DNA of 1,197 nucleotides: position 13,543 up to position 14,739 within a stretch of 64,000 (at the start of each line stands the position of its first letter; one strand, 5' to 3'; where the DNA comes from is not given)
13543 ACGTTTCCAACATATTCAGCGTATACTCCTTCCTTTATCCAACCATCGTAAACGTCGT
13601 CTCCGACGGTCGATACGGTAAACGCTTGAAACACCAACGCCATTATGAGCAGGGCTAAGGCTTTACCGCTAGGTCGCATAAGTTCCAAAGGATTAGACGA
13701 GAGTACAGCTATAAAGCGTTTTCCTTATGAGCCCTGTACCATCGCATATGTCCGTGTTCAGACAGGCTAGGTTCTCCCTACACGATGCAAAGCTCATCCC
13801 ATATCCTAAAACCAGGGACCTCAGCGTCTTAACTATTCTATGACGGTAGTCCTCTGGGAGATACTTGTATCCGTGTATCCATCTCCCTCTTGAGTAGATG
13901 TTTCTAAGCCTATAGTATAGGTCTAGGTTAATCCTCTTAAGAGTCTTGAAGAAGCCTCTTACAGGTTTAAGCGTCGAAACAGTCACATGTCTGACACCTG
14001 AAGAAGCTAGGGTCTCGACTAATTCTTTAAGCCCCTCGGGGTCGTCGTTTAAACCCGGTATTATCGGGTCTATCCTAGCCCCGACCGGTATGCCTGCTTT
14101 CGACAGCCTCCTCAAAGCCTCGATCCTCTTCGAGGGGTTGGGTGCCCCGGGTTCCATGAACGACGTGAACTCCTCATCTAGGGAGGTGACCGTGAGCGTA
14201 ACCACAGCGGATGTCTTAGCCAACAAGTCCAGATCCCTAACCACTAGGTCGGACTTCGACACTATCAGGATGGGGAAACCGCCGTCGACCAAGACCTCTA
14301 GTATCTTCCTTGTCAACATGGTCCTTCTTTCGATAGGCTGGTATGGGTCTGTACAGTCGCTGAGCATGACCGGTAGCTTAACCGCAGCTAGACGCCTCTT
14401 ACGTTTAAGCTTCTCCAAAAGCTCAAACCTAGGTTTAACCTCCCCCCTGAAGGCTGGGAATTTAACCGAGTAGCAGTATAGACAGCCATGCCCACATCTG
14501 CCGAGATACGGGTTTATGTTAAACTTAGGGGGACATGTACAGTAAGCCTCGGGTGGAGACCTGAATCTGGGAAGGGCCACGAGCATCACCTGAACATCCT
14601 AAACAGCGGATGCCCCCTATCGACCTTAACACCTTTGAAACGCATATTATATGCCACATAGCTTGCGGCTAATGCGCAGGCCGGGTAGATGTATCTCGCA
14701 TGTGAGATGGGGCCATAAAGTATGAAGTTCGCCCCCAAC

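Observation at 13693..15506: Stand-alone MtrH homologue translationally coupled to an SPL-type radical SAM enzyme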

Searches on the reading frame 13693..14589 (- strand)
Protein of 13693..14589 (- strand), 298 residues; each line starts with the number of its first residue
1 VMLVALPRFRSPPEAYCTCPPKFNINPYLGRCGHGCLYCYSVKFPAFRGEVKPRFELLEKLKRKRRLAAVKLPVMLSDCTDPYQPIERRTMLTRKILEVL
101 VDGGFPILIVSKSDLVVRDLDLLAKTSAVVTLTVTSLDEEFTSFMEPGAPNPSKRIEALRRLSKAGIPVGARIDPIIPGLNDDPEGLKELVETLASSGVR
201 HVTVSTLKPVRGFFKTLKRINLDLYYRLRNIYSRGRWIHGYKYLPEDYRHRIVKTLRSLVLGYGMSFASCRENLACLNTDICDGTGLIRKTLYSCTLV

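Call 3: search_protein_families(library=pfam, proteins=[window:13693-14589:-], max_evalue=0.01)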
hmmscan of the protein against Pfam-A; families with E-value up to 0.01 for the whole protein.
window:13693-14589:- (298 aa): 3 families
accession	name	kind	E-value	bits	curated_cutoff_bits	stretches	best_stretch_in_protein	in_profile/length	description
PF04055.27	Radical_SAM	-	1.9e-15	57.9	29.5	1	30-188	5-163/166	Radical SAM superfamily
PF08902.16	DUF1848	-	4.2e-09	37.1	30.5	1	116-283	61-212/262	Domain of unknown function (DUF1848)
PF20903.3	SPL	-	0.0013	18.1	27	1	77-197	135-253/338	Spore photoproduct lyase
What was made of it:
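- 13693..14589 (-): SPL-like (COG1533/DUF1848-type) radical SAM gene, 298 aa from GTG 14589. The start is more probably GTG 14580, giving 295 aa. GenBank KYH37964.1. Pfam Radical_SAM and DUF1848 above their cut-offs, SPL below its cut-off (call 3).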

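Call 4: search_protein_families(library=ncbifam, proteins=[window:13693-14589:-], max_evalue=0.01)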
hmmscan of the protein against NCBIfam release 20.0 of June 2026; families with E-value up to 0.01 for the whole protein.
window:13693-14589:- (298 aa): 5 families
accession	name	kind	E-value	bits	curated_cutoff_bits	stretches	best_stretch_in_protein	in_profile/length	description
NF033668.1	rSAM_PA0069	hypoth_equivalog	9.6e-42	143.2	360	1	24-204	60-251/348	PA0069 family radical SAM protein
NF038135.1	rSAM_Rv2578c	equivalog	4.4e-33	114.6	430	1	19-265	58-316/317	Rv2578c family radical SAM protein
NF038136.1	rSAM_Rv_intein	exception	2.1e-32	112.7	700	1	71-265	377-573/574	intein-containing Rv2578c family radical SAM protein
TIGR04470.1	rSAM_mob_pairB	equivalog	1.3e-25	90.3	410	1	23-183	20-182/285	radical SAM mobile pair protein B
TIGR03820.1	lys_2_3_AblA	equivalog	0.0038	16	525.4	0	156-201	235-279/417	lysine 2,3-aminomutase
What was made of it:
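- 13693..14589 (-): PA0069 and Rv2578c models below their cut-offs (call 4).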

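Call 16: find_homologous_proteins(query=window:13693-14589:-, max_evalue=1e-10)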
Query window:13693-14589:- (298 aa): 5919 proteins with E <= 1e-10 among 8000 candidates; the best 120 are listed.
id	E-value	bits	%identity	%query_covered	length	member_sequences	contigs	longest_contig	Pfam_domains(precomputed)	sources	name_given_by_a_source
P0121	6.0e-183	625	92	100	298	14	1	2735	PF04055.28,PF08902.17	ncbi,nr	ncbi:radical SAM protein [Candidatus Bathyarchaeota archaeon]|nr:MAG: radical SAM protein [Candidatu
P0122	2.5e-175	600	88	99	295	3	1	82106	PF04055.28,PF08902.17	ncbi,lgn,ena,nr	ncbi:radical SAM protein [Candidatus Bathyarchaeota archaeon]|nr:radical SAM protein [Candidatus Bat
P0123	1.7e-113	397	63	97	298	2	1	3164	PF04055.28,PF08902.17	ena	-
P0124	4.9e-111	389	62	94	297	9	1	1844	PF04055.28,PF08902.17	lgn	-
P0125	6.8e-111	388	62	94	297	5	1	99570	PF04055.28,PF08902.17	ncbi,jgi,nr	ncbi:radical SAM protein [Candidatus Bathyarchaeota archaeon]|nr:MAG: radical SAM protein [Candidatu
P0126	5.2e-109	382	60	96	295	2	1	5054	PF04055.28,PF08902.17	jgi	jgi:DNA repair photolyase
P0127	1.1e-108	381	61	95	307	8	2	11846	PF04055.28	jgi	-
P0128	1.2e-108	381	61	95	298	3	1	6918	PF04055.28,PF08902.17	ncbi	ncbi:MAG: SPL family radical SAM protein [Candidatus Hecatellaceae archaeon]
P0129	1.6e-106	374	56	97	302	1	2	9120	PF04055.28,PF08902.17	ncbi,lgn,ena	-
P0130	1.0e-105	371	57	97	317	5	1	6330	PF04055.28,PF08902.17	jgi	-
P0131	1.6e-105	371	59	95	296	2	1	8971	PF04055.28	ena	-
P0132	8.3e-105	368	59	97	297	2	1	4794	PF04055.28,PF08902.17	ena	-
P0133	2.0e-104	367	56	97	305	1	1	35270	PF04055.28,PF08902.17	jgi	-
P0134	4.3e-104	366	56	97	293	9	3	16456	PF04055.28,PF08902.17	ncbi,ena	-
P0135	6.3e-104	365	55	97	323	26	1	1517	PF04055.28,PF08902.17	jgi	-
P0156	3.6e-101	356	53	97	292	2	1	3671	PF20903.4,PF04055.28,PF08902.17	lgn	-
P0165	2.2e-100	354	55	96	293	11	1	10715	PF20903.4,PF04055.28,PF08902.17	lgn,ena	-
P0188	2.4e-98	347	52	96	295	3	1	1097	PF20903.4,PF04055.28,PF08902.17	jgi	jgi:DNA repair photolyase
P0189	4.9e-98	346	52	97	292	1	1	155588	PF20903.4,PF04055.28,PF08902.17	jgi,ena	jgi:DNA repair photolyase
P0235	2.1e-95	337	51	95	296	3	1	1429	PF20903.4,PF04055.28,PF08902.17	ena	-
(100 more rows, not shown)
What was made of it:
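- Closest known: Spore photoproduct lyase SplB. Same: Homologues are named 'SPL family radical SAM protein' or 'DNA repair photolyase' by NCBI and JGI (call 16).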

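Call 17: find_encoding_contigs(protein=P0122, flank=8000, max_places=2)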
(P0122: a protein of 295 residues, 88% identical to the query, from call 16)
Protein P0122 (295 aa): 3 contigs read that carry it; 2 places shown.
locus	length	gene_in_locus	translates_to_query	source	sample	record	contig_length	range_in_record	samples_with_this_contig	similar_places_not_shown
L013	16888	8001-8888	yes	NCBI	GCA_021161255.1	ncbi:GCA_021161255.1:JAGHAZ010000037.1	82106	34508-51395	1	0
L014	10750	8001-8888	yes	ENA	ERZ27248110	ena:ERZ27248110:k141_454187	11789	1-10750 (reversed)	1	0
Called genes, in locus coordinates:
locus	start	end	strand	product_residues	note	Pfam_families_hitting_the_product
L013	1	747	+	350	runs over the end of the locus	PF18093:Trm5_N, PF25133:TYW2_N_2, PF06325:PrmA, PF02005:TRM, PF02475:TRM5-TYW2_MTfase, PF03602:Cons_hypoth95 (weak), PF05175:MTS, PF13847:Methyltransf_31, +3 more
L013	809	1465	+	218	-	PF12822:ECF_trnsprt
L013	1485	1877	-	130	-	PF05402:PqqD, PF17032:Zn_ribbon_15 (weak), PF13240:Zn_Ribbon_1 (weak)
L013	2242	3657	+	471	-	PF03796:DnaB_C (faint), PF06745:ATPase, PF07088:GvpD_P-loop (weak), PF13481:AAA_25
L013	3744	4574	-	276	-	PF02830:V4R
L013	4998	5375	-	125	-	PF20126:TumE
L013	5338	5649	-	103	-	-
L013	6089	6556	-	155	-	-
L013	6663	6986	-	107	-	-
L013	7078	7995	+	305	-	PF02007:MtrH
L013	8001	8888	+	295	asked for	PF08902:DUF1848 (faint), PF04055:Radical_SAM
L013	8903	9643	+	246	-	-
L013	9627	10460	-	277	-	PF04893:Yip1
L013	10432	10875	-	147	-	PF05402:PqqD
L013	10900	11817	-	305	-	-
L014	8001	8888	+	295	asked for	PF08902:DUF1848 (faint), PF04055:Radical_SAM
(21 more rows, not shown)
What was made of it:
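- Checked: The remaining long ORFs were either named by synteny from a relative's annotation (call 17) or lie on the opposite strand of a gene that was scanned.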

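Call 18: find_encoding_contigs(protein=P0125, flank=8000, max_places=2)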
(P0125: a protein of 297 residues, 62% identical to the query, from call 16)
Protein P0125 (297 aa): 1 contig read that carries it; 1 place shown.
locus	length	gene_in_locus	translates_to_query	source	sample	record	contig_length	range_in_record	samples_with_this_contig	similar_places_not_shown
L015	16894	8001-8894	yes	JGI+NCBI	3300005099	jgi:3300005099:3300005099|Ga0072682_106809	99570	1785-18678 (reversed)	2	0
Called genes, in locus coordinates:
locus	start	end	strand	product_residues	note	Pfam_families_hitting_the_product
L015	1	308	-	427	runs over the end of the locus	PF01676:Metalloenzyme, PF10143:PhosphMutase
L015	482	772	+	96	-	-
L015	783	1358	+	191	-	-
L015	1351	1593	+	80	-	PF09341:Pcc1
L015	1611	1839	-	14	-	-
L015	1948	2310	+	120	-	PF01920:Prefoldin_2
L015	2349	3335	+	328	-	PF01368:DHH, PF02272:DHHA1 (weak)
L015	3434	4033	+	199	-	PF01380:SIS, PF13580:SIS_2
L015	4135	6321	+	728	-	PF00009:GTP_EFTU, PF22042:EF-G_D2, PF03144:GTP_EFTU_D2, PF14492:EFG_III, PF03764:EFG_IV, PF00679:EFG_C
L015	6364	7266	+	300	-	PF22394:AfAlkA-like_TBP-like (weak), PF00730:HhH-GPD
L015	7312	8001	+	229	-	PF02732:ERCC4, PF14520:HHH_5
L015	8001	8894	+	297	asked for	PF08902:DUF1848 (faint), PF04055:Radical_SAM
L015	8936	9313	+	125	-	-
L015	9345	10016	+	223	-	-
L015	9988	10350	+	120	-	-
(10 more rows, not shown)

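Call 22: find_related_loci(query=A1, collection=genome_contigs, flank=6000)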
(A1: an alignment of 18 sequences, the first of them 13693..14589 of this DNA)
Query A1 (298 aa) in genome_contigs; peptide patterns used: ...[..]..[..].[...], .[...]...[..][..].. (x = any residue, [..] = any of these).
97 stretches matched a pattern; 90 encode a relative of the query (tblastn E <= 1e-3); the best 80 are kept; 80 distinct loci.
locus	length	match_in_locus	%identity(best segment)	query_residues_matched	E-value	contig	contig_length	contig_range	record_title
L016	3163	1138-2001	63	1-288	4e-120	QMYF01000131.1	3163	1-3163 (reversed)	MAG: Candidatus Hecatellales archaeon isolate B24_G17 B24_Guay17_scaffold_21274, whole genome shotgun sequence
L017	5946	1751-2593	62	6-286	5e-114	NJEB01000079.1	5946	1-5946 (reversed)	MAG: Candidatus Hecatellales archaeon ex4484_218 ex4484_218_scaffold_53415_length_5946__count_778, whole genome shotgun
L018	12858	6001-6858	60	1-286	3e-113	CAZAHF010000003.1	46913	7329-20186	MAG TPA_asm: uncultured Candidatus Bathyarchaeia archaeon isolate binchicken_co184_336 genome assembly, contig: NODE_934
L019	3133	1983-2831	61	6-288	9e-116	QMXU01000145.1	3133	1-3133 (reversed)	MAG: Candidatus Hecatellales archaeon isolate B35_G15 B35_Guay15_scaffold_18715, whole genome shotgun sequence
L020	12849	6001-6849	61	6-288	5e-112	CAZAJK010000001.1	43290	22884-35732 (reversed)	MAG TPA_asm: uncultured Candidatus Bathyarchaeia archaeon isolate SRP141552_co1_237 genome assembly, contig: NODE_294_le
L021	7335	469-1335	56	1-289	1e-111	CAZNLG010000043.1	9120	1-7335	MAG TPA_asm: uncultured Candidatus Bathyarchaeia archaeon isolate binchicken_co184_645 genome assembly, contig: NODE_155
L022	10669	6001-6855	60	6-290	6e-111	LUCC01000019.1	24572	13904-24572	MAG: Candidatus Hecatellales archaeon B24 isolate B25 scaffold3129, whole genome shotgun sequence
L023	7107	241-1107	58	1-289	4e-107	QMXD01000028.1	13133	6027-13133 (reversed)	MAG: Candidatus Hecatellales archaeon isolate B76_G16 B76_Guay16_scaffold_03047, whole genome shotgun sequence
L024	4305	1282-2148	56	4-292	6e-108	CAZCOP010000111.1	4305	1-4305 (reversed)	MAG TPA_asm: uncultured Candidatus Bathyarchaeia archaeon isolate binchicken_co80_110 genome assembly, contig: NODE_9250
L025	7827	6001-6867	55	4-292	1e-106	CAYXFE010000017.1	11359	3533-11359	MAG TPA_asm: uncultured Candidatus Bathyarchaeia archaeon isolate SRP141559_co1_159 genome assembly, contig: NODE_3308_l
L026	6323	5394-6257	55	6-292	5e-106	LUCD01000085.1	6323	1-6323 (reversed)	MAG: Candidatus Bathyarchaeota archaeon B26-1 scaffold6957, whole genome shotgun sequence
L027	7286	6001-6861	55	3-289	3e-105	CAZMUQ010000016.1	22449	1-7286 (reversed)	MAG TPA_asm: uncultured Candidatus Bathyarchaeia archaeon isolate binchicken_co184_348 genome assembly, contig: NODE_370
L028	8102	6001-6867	56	4-292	2e-105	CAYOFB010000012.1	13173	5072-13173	MAG TPA_asm: uncultured Candidatus Bathyarchaeia archaeon isolate binchicken_co123_18 genome assembly, contig: NODE_3461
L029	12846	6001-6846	56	6-287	3e-105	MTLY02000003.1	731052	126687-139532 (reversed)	MAG: Candidatus Hecatella orcuttiae isolate JdFR-11 NRA7_48_8_length_731052_cov_237, whole genome shotgun sequence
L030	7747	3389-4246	55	6-290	1e-104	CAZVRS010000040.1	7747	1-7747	MAG TPA_asm: uncultured Candidatus Bathyarchaeia archaeon isolate SRP141559_co1_136 genome assembly, contig: NODE_5855_l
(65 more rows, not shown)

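Call 35: search_solved_structures(query=window:13693-14589:-, max_evalue=1, show_alignments=1)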
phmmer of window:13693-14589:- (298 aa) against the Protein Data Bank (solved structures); distinct sequences matched with E-value up to 1: 16.
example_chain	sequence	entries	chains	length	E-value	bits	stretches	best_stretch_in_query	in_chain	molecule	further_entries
3can_A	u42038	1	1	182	0.18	14.1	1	150-215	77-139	Pyruvate-formate lyase-activating enzyme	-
8bd3_6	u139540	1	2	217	0.3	13.4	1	166-211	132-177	Chlorophyll a-b binding of LHCII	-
8z9d_11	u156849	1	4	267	0.32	13.3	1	163-207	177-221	Chlorophyll a-b binding protein, chloroplastic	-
9hd7_13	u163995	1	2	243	0.36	13.2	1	166-211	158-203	Chlorophyll a-b binding protein, chloroplastic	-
9s1m_X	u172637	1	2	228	0.36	13.1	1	164-205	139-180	Chlorophyll a-b binding protein 1 (Lhcb1)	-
7xqp_a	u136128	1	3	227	0.56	12.5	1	163-207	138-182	Chlorophyll a-b binding protein, chloroplastic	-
8bd3_1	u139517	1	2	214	0.57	12.5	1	166-208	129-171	Chlorophyll a-b binding protein, chloroplastic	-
8yee_A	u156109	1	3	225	0.6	12.4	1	164-208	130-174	Chlorophyll a-b binding protein, chloroplastic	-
8htu_U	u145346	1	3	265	0.68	12.2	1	163-207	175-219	Chlorophyll a-b binding protein, chloroplastic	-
8y15_A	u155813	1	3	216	0.72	12.2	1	164-206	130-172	Chlorophyll a-b binding protein, chloroplastic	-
8iwx_N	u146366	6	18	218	0.72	12.2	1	164-207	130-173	Chlorophyll a-b binding protein, chloroplastic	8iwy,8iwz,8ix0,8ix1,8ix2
4lcz_A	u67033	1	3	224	0.75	12.1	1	164-207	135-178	Major chlorophyll a/b binding protein LHCb1.3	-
9hd7_3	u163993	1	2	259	0.79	12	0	166-208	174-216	Chlorophyll a-b binding protein, chloroplastic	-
1rwt_A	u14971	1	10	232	0.79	12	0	164-207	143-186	Chlorophyll A-B binding protein, chloroplast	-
8z9d_Yy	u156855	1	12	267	0.99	11.7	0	164-206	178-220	Chlorophyll a-b binding protein, chloroplastic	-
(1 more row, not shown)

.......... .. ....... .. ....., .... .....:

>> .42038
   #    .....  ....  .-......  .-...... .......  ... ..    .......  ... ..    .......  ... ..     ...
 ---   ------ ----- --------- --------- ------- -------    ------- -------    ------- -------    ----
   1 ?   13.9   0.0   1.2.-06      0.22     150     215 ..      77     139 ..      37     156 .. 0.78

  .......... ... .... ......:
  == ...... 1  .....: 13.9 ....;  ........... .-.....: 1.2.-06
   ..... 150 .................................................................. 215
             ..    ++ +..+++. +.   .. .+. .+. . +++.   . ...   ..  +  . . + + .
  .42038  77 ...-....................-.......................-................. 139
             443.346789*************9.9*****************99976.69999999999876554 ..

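Call 37: search_solved_structures(query=A1, max_evalue=1, show_alignments=2)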
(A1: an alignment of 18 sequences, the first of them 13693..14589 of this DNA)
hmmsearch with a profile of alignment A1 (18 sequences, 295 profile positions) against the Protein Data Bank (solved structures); distinct sequences matched with E-value up to 1: 10.
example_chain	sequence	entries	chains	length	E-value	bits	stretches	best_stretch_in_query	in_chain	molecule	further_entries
3f85_A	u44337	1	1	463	0.074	15.3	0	158-189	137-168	homo trimeric fusion of CFA/I fimbrial subunits B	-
6nz1_A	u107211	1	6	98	0.12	14.6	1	145-206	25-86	Design construct XXA_GVDQ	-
3o4f_A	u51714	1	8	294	0.24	13.6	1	49-85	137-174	Spermidine synthase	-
6nxm_A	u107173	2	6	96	0.36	13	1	145-206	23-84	Design construct XAA_GVDQ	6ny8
6o0c_A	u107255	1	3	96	0.36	13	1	145-206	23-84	Design construct XAA_GVDQ mutant M4L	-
6mfh_A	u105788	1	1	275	0.43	12.8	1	186-233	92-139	Mutated Uronate Dehydrogenase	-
3soa_A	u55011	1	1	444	0.54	12.4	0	77-124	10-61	Calcium/calmodulin-dependent protein kinase type II subunit alpha with a beta 7 linker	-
6nyk_A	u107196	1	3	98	0.61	12.3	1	145-205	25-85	Design construct XAX_GGDQ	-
6w4o_O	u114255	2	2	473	0.8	11.9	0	78-124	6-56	Calcium/calmodulin-dependent protein kinase type II subunit alpha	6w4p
8a3k_UNK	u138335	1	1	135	1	11.6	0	135-195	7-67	sc-apCC-4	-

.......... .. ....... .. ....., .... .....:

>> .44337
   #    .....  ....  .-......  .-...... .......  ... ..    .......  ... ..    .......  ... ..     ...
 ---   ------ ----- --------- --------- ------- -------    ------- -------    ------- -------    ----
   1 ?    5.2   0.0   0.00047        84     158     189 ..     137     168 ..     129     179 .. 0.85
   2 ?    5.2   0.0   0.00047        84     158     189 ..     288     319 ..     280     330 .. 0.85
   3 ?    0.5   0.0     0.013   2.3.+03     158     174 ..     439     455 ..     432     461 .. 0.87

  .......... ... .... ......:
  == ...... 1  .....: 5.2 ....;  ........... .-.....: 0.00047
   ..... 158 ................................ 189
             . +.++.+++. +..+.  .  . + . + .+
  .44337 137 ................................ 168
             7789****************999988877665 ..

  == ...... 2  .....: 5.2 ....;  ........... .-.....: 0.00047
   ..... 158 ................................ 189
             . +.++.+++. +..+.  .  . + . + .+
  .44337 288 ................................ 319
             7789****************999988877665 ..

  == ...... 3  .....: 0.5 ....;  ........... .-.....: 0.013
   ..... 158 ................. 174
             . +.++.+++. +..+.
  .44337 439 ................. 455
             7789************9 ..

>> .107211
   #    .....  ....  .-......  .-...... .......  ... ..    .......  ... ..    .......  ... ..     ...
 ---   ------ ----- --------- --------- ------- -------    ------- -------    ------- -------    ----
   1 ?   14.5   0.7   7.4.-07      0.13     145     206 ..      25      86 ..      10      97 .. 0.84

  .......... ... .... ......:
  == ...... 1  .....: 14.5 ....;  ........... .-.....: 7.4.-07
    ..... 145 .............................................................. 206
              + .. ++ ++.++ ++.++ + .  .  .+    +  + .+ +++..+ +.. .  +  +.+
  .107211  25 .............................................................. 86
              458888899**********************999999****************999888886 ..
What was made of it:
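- Tried and rejected: Sequence searches of the radical SAM protein and its 18-sequence profile against PDB found nothing meaningful (calls 35, 37).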

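Call 48: predict_structure(alignment_id=A3)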
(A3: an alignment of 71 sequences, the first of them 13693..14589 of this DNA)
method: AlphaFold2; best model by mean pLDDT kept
length: 298 residues; sequences in the alignment: 71
mean_pLDDT: 88.9   pTM: 0.89
mean pLDDT of the five models: 88.9, 87.2, 87.0, 85.1, 84.7
residues with pLDDT >= 90: 204; 70-90: 64; 50-70: 21; < 50: 9
segments of 3 or more residues with pLDDT < 50: 294-298
pLDDT, mean of each block of 10 residues (from residue 1): 68 87 89 82 64 91 70 82 82 94 93 91 96 96 92 97 97 96 97 99 96 91 96 93 95 98 98 95 87 48
secondary structure, 60 per line:
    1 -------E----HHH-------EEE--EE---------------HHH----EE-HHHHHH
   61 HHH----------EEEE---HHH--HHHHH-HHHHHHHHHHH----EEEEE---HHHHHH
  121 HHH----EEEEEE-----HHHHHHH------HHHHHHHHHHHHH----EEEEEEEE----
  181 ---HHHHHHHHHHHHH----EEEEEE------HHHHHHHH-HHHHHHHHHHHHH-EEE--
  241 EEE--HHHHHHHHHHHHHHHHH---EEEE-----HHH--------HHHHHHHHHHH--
elements in order: E23-25 H55-63 E74-77 H86-90 H92-102 E107-111 H115-123 E128-133 H139-145 H152-164 E169-176 H184-196 E201-206 H213-220 H222-234 E236-238 E241-243 H246-262 E266-269 H286-296
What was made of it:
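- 13693..14589 (-): AlphaFold model pLDDT 88.9 (call 48).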
